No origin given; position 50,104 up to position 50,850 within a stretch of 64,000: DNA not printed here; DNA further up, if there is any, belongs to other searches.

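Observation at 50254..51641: A Cys-to-Ser ArsC variant, a canonical ArsC and a SixA-like phosphatase are translationally coupled to phoU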

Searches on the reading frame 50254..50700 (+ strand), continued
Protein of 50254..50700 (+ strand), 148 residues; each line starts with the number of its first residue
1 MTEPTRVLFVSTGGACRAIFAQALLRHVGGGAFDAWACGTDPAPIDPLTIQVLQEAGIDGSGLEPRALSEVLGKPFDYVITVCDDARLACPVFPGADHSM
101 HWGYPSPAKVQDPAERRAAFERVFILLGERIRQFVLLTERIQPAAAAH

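Call 16: find_encoding_contigs(protein=P0077, flank=6000, max_places=2)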
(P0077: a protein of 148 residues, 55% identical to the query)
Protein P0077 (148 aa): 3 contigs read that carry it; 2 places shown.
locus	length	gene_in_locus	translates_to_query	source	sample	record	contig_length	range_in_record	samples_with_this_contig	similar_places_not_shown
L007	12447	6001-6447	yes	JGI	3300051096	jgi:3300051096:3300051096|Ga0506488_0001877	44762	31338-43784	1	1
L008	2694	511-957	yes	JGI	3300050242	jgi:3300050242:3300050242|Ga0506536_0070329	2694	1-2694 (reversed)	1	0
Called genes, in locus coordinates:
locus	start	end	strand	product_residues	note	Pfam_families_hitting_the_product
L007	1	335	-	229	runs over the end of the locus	-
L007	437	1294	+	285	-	PF00486:Trans_reg_C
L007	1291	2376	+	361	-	PF12849:PBP_like_2, PF12727:PBP_like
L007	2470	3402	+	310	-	PF00528:BPD_transp_1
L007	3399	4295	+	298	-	PF00528:BPD_transp_1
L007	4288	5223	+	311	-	PF00005:ABC_tran, PF02463:SMC_N (faint), PF13304:AAA_21 (faint)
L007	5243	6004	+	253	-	PF01895:PhoU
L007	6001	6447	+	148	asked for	PF01451:LMWPc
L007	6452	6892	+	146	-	PF01451:LMWPc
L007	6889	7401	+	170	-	PF00300:His_Phos_1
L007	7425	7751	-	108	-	-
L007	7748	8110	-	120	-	PF12840:HTH_20, PF01022:HTH_5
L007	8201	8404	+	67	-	-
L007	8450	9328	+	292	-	PF01135:PCMT, PF01209:Ubie_methyltran, PF06325:PrmA (weak), PF13489:Methyltransf_23, PF08241:Methyltransf_11, PF08242:Methyltransf_12, PF13649:Methyltransf_25, PF13847:Methyltransf_31, +1 more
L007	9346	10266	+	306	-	PF00892:EamA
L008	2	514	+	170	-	?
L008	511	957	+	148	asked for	PF01451:LMWPc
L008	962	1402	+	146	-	PF01451:LMWPc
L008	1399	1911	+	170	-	PF00300:His_Phos_1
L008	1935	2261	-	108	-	-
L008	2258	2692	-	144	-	PF01022:HTH_5, PF12840:HTH_20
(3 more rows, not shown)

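Call 23: find_related_loci(query=A1, collection=genome_contigs, flank=7000)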
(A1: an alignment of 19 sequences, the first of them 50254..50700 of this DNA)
Query A1 (148 aa) in genome_contigs; peptide patterns used: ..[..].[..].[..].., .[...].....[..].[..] (x = any residue, [..] = any of these).
600 stretches matched a pattern (row limit reached: there are more); 596 encode a relative of the query (tblastn E <= 1e-3); the best 80 are kept; 80 distinct loci.
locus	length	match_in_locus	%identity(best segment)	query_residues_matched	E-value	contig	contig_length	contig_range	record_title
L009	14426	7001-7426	52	3-144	1e-47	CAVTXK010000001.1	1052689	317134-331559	MAG: uncultured Chloroflexia bacterium isolate MFD06742.bin.2.198 genome assembly, contig: contig_25193, whole genome sh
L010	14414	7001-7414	54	4-140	3e-47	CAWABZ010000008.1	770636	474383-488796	MAG: uncultured Chloroflexia bacterium isolate MFD09267.bin.2.90 genome assembly, contig: contig_34366, whole genome sho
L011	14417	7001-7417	57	4-141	6e-45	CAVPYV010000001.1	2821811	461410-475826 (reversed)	MAG: uncultured Chloroflexia bacterium isolate MFD04944.bin.2.33 genome assembly, contig: contig_12346, whole genome sho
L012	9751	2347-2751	53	1-134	2e-44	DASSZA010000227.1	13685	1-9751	MAG TPA_asm: Candidatus Limnocylindrales bacterium isolate SMAG_U695 k141_1560595, whole genome shotgun sequence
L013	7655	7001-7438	49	1-145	7e-44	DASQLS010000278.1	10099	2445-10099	MAG TPA_asm: Candidatus Limnocylindrales bacterium isolate SMAG_U11944 k141_4056130, whole genome shotgun sequence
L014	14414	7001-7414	53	4-140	1e-42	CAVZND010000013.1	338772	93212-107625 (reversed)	MAG: uncultured Chloroflexia bacterium isolate MFD02242.bin.2.217 genome assembly, contig: contig_3435, whole genome sho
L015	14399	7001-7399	50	4-135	2e-40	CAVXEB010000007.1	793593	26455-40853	MAG: uncultured Chloroflexia bacterium isolate MFD02242.bin.1.318 genome assembly, contig: contig_6729, whole genome sho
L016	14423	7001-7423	52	3-140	2e-40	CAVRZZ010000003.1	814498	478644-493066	MAG: uncultured Chloroflexia bacterium isolate MFD05942.bin.1.135 genome assembly, contig: contig_23212, whole genome sh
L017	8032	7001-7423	47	3-142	1e-39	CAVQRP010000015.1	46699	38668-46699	MAG: uncultured Chloroflexia bacterium isolate MFD09779.bin.2.236 genome assembly, contig: contig_73190, whole genome sh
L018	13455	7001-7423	48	3-142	1e-39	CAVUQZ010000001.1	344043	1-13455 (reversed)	MAG: uncultured Chloroflexia bacterium isolate MFD01299.bin.2.22 genome assembly, contig: contig_11838, whole genome sho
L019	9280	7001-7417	46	3-140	1e-38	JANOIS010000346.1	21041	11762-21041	MAG: Chloroflexota bacterium isolate SOY_63_metabat_166 SOY_63_k141_1317344, whole genome shotgun sequence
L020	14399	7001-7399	51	4-135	7e-39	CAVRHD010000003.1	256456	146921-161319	MAG: uncultured Chloroflexia bacterium isolate MFD05521.bin.2.56 genome assembly, contig: contig_128082, whole genome sh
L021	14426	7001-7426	46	1-140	1e-38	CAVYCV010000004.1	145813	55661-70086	MAG: uncultured Chloroflexia bacterium isolate MFD04944.bin.1.217 genome assembly, contig: contig_40335, whole genome sh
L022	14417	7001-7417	49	3-140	1e-38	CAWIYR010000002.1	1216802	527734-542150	MAG: uncultured Chloroflexia bacterium isolate MFD05942.bin.2.302 genome assembly, contig: contig_17094, whole genome sh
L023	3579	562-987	47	1-140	2e-38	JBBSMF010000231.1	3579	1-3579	MAG: Candidatus Limnocylindrales bacterium isolate LS5_sbin.23 LS5_sbin.23_K_326418_L_3579_cov_25.7499, whole genome sho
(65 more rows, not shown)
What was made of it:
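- Tried and rejected: GTDB scan (call 23).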

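Call 33: find_encoding_contigs(protein=P0032, flank=6000, max_places=1)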
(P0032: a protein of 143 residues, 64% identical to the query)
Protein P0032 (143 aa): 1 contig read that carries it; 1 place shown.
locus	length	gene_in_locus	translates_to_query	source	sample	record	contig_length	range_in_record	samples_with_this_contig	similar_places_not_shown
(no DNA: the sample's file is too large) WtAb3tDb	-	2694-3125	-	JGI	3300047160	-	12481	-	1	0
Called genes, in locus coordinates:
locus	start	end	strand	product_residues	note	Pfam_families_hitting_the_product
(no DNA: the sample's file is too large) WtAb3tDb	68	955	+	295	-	PF00528:BPD_transp_1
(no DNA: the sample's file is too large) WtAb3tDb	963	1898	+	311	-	PF00005:ABC_tran, PF02463:SMC_N (faint), PF13304:AAA_21 (faint)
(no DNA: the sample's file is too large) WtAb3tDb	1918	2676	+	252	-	PF01895:PhoU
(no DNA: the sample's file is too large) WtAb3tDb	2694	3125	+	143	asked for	PF01451:LMWPc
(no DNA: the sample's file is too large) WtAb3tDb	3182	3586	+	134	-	PF01451:LMWPc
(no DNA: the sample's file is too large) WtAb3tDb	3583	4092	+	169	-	PF00300:His_Phos_1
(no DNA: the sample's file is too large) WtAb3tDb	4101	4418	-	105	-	PF01022:HTH_5, PF12840:HTH_20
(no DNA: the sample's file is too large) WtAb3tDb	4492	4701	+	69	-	-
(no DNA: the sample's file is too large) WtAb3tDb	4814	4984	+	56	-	-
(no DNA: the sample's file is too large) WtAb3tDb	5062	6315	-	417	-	PF01266:DAO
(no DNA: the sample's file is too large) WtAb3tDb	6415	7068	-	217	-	PF03009:GDPD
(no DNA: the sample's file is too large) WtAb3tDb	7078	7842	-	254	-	PF03372:Exo_endo_phos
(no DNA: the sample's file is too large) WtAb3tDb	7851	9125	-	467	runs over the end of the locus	PF00512:HisKA, PF02518:HATPase_c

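Call 34: find_encoding_contigs(protein=P0028, flank=6000, max_places=1)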
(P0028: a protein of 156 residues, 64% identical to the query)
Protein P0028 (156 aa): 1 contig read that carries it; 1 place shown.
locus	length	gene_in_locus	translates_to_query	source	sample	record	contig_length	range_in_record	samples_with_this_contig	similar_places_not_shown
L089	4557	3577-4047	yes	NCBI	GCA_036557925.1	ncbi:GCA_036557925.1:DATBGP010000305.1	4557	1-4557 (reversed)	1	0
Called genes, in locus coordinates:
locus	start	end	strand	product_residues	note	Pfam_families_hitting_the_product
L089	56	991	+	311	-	PF00528:BPD_transp_1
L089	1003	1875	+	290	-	PF00528:BPD_transp_1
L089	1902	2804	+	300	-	PF00005:ABC_tran, PF02463:SMC_N (faint), PF13304:AAA_21 (faint)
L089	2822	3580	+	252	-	PF01895:PhoU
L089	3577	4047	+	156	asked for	PF01451:LMWPc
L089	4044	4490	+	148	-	PF01451:LMWPc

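Call 35: find_encoding_contigs(protein=P0021, flank=6000, max_places=1)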
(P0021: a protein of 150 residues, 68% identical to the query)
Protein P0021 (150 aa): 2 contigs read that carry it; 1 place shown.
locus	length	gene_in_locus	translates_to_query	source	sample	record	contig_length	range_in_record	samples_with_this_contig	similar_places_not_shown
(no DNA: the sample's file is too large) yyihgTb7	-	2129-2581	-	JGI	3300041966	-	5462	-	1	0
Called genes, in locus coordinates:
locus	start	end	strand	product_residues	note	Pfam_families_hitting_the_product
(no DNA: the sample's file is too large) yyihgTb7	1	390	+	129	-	?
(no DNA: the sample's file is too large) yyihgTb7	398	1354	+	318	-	PF02463:SMC_N (faint), PF00005:ABC_tran, PF13304:AAA_21 (faint)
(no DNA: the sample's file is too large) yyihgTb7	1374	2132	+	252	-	PF01895:PhoU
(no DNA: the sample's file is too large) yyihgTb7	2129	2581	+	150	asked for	PF01451:LMWPc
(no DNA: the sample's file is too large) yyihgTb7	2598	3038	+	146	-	PF01451:LMWPc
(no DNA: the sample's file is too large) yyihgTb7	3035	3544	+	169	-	PF00300:His_Phos_1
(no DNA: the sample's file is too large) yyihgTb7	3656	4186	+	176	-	-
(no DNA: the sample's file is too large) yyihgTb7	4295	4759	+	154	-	-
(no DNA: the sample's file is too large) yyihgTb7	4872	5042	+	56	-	-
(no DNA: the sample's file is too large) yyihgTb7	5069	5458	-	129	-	PF01266:DAO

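Call 39: search_protein_families(library=ncbifam, proteins=[L005:7466-7834:-, L005:7923-8126:+, L005:8168-9058:+, L002:7568-7741:+, L005:367-1233:-], max_evalue=0.01)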
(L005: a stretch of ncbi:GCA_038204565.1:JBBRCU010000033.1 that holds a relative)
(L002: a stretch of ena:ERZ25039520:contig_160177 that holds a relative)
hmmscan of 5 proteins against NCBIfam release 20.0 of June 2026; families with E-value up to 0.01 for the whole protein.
L005:7466-7834:- (122 aa): 9 families
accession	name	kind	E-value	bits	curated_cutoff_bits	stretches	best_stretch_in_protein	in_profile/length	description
NF033788.1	HTH_metalloreg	subfamily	2.9e-24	84.7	55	1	13-86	2-75/77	metalloregulator ArsR/SmtB family transcription factor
NF041413.1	ArsR_Rv2640c_fam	equivalog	6.1e-15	55.6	155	1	16-90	36-112/118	Rv2640c family ArsR-like transcriptional regulator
NF007528.0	PRK10141.1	subfamily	4.8e-14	52.2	97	1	12-82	6-76/117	metalloregulator ArsR/SmtB family transcription factor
NF033789.1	repress_SdpR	subfamily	7.5e-14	51.4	100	1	16-81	2-66/79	autorepressor SdpR family transcription factor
NF040642.1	sulf_sens_BigR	equivalog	7.3e-12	45.2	155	1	14-87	12-84/95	sulfite-sensing transcriptional repressor BigR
NF052532.1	TransRegPagRBaca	equivalog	5.1e-09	36.1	170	1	6-84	11-88/99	transcriptional repressor PagR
NF045707.1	Dbac_1936_reg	equivalog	1.2e-07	31.7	115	1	14-80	9-74/99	ArsR/SmtB-type metalloregulator TsoR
NF047906.1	CdPbTransRegCmtR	equivalog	1.6e-05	24.7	150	1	15-83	14-81/104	Cd(II)/Pb(II)-sensing metalloregulatory transcriptional regulator CmtR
NF053602.1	Phr_regulator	exception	7.2e-05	22.4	320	1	14-68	4-57/191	heat shock transcription regulator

L005:7923-8126:+ (67 aa): 0 families

L005:8168-9058:+ (296 aa): 60 families (the best 25 are shown)
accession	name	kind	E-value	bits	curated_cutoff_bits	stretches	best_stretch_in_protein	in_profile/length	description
NF008823.0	PRK11873.1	subfamily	1.1e-86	290.8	263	1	14-248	3-235/272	arsenite methyltransferase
NF041537.1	ArsM_AhpD_UU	exception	9.3e-47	159.5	510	1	13-265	8-253/345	arsenite methyltransferase/AhpD domain selenoprotein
NF047649.1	MTase_UXPK_star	exception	7e-43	146.6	460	1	14-239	9-226/283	methyltransferase/UXPK-star double selenoprotein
NF041536.1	ArsM_DUF2284_UU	exception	1.7e-42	145.3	575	1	13-262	8-250/459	arsenite methyltransferase/DUF2284 domain selenoprotein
NF040538.1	methyl_ArsM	equivalog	7.4e-38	130.6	500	2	149-247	160-261/356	arsinothricin biosynthesis methyltransferase ArsM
NF045667.1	MTase_DVU1556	equivalog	7.2e-27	94.2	155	1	84-238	16-162/213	DVU_1556 family methyltransferase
NF038099.1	AsSugarArsM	exception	7.8e-25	87.7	400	1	67-242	35-219/321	arsenosugar biosynthesis arsenite methyltransferase ArsM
NF040539.1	AST_met_ArsM_2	exception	1.4e-19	71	240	1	92-242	58-211/262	putative arsinothricin biosynthesis methyltransferase ArsM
NF001240.0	PRK00216.1-1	equivalog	2.7e-16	59.4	378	1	85-194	58-168/251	bifunctional demethylmenaquinone methyltransferase/2-methoxy-6-polyprenyl-1,4-benzoquinol methylase UbiE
NF052510.1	methyltran_MpqE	exception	3.3e-16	59.4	335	1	86-192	42-149/234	methyl-plastoquinone biosynthesis methyltransferase MpqE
NF001244.0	PRK00216.1-5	equivalog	7.3e-16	58.2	216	1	87-202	45-161/236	bifunctional demethylmenaquinone methyltransferase/2-methoxy-6-polyprenyl-1,4-benzoquinol methylase UbiE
TIGR02072.1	BioC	equivalog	1.5e-15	57.6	184.95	1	92-200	36-138/244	malonyl-ACP O-methyltransferase BioC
NF043040.1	corrin_prot_MT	hypoth_equivalog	4.8e-15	55.6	180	1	85-200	35-153/216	corrinoid protein-associated methyltransferase CpaM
TIGR02752.1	MenG_heptapren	equivalog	4.5e-14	52.5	419.85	1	87-194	42-149/231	demethylmenaquinone methyltransferase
NF001243.0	PRK00216.1-4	equivalog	1.3e-13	50.9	235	1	87-192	44-149/237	demethylmenaquinone methyltransferase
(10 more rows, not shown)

L002:7568-7741:+ (57 aa): 0 families

L005:367-1233:- (288 aa): 0 families
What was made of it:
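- arsR-arsM abuts the module in relatives (call 39).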

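Call 45: predict_structure(alignment_id=A2)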
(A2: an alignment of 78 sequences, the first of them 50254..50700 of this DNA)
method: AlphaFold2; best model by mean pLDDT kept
length: 148 residues; sequences in the alignment: 78
mean_pLDDT: 90.1   pTM: 0.87
mean pLDDT of the five models: 90.1, 89.3, 87.9, 87.6, 86.9
residues with pLDDT >= 90: 104; 70-90: 35; 50-70: 4; < 50: 5
segments of 3 or more residues with pLDDT < 50: 144-148
pLDDT, mean of each block of 10 residues (from residue 1): 90 88 97 95 93 98 92 92 91 82 90 97 98 92 49
secondary structure, 60 per line:
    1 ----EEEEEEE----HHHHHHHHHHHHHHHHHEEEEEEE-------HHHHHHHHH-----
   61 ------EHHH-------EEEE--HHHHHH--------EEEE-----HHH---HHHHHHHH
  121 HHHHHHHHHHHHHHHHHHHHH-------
elements in order: E5-11 H16-32 E33-39 H47-55 E78-81 H84-89 E98-101 H113-141

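Call 48: fold_search(model_id=the predicted structure, library=pdb)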
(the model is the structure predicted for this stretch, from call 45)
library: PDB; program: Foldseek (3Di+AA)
matches with E <= 10: 1402; with E <= 0.001: 78
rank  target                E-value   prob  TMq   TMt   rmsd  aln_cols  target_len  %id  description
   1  8p5n_A                5.2e-15  1.00  0.86  0.91   1.8       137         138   39  Arsenate reductase (ArsC2) from Deinococcus indicus, co-crystallized with arsenate (released 2023-08-30)
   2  8p6m_B                1.3e-14  1.00  0.83  0.94   1.0       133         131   39  Arsenate reductase (ArsC2) from Deinococcus indicus (released 2023-08-30)
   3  8p5n_B                2.9e-14  1.00  0.84  0.92   1.8       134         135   40  Arsenate reductase (ArsC2) from Deinococcus indicus, co-crystallized with arsenate (released 2023-08-30)
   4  8p6m_A                1.4e-13  1.00  0.82  0.94   1.2       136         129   37  Arsenate reductase (ArsC2) from Deinococcus indicus (released 2023-08-30)
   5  1jf8                  9.0e-12  1.00  0.79  0.89   1.8       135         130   26  X-ray structure of reduced C10S, C15A arsenate reductase from pI258 (released 2001-10-03)
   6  1jl3_A                1.3e-11  1.00  0.81  0.87   1.8       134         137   29  Crystal Structure of B. subtilis ArsC (released 2001-10-24)
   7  2cd7                  1.9e-11  1.00  0.79  0.88   2.0       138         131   25  Staphylococcus aureus pI258 arsenate reductase (ArsC) H62Q mutant (released 2006-06-28)
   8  1ljl                  6.8e-11  1.00  0.78  0.89   1.8       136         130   26  Wild Type pI258 S. aureus arsenate reductase (released 2002-08-07)
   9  1z2d_MODEL_1_A        9.3e-11  1.00  0.83  0.88   2.0       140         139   28  Solution Structure of Bacillus subtilis ArsC in reduced state (released 2005-10-04)
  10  1lju                  9.3e-11  1.00  0.76  0.86   2.7       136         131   25  X-RAY STRUCTURE OF C15A ARSENATE REDUCTASE FROM PI258 COMPLEXED WITH ARSENITE (released 2002-08-07)
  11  1rxe                  1.7e-10  1.00  0.80  0.90   1.8       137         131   25  ArsC complexed with MNB (released 2004-06-01)
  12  1lk0_A                1.0e-09  1.00  0.79  0.89   1.9       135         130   25  Disulfide intermediate of C89L Arsenate reductase from pI258 (released 2002-08-07)
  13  1jfv                  2.2e-09  1.00  0.77  0.86   2.6       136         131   26  X-Ray Structure of oxidised C10S, C15A arsenate reductase from pI258 (released 2001-10-03)
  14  3t38_A                2.5e-09  1.00  0.71  0.54   3.1       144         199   29  Corynebacterium glutamicum thioredoxin-dependent arsenate reductase Cg_ArsC1' (released 2011-11-23)
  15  1jl3_D                2.6e-09  1.00  0.74  0.88   1.7       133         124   26  Crystal Structure of B. subtilis ArsC (released 2001-10-24)
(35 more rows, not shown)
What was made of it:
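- On LMWPc superfamily (Pfam PF01451): The ORF1 model has pLDDT 90, and its top structural hits are all of the LMW-PTP/ArsC fold (calls 45, 48).
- Closest known: Engineered C10S / C10S-C15A pI258 ArsC. Same: 1jf8 is the best non-Deinococcus structural match (call 48).
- The fold is retained. pLDDT is 90, and the best structural matches are Trx-type ArsCs, including the inert engineered C10S/C15A pI258 ArsC 1jf8 (calls 45, 48). The engineered C10S pI258 enzyme was used to obtain inert crystal forms (1jf8, 1jfv; call 48).
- Tried and rejected: Structure prediction (calls 45, 48).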

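Call 50: search_protein_representatives(protein=window:50254-50700:+)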
Query: 148 residues. Proteins with E-value up to 0.001 (for the whole library): 8021; up to 1e-10: 2471; up to 1e-30: 20. The best 150 are listed.
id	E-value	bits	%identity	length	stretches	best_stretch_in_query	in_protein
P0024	3.4e-57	208.8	69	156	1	4-141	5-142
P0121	4.0e-47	176.1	56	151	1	3-145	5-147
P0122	2.7e-39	150.6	41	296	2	3-134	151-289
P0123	4.4e-39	150.0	37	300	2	5-134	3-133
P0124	2.4e-38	147.6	68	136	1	3-93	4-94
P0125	7.3e-38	146.0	50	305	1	5-143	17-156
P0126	2.6e-37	144.2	37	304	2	3-136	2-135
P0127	3.5e-37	143.8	39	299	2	3-135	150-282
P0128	6.8e-37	142.9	33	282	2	2-113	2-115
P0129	3.3e-36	140.6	35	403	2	3-141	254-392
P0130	3.6e-35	137.3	96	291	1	1-69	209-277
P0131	2.7e-34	134.4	33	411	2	3-113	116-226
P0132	6.1e-34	133.3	47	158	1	3-136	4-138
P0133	2.1e-33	131.5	50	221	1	5-141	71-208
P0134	2.4e-32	128.1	45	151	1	3-140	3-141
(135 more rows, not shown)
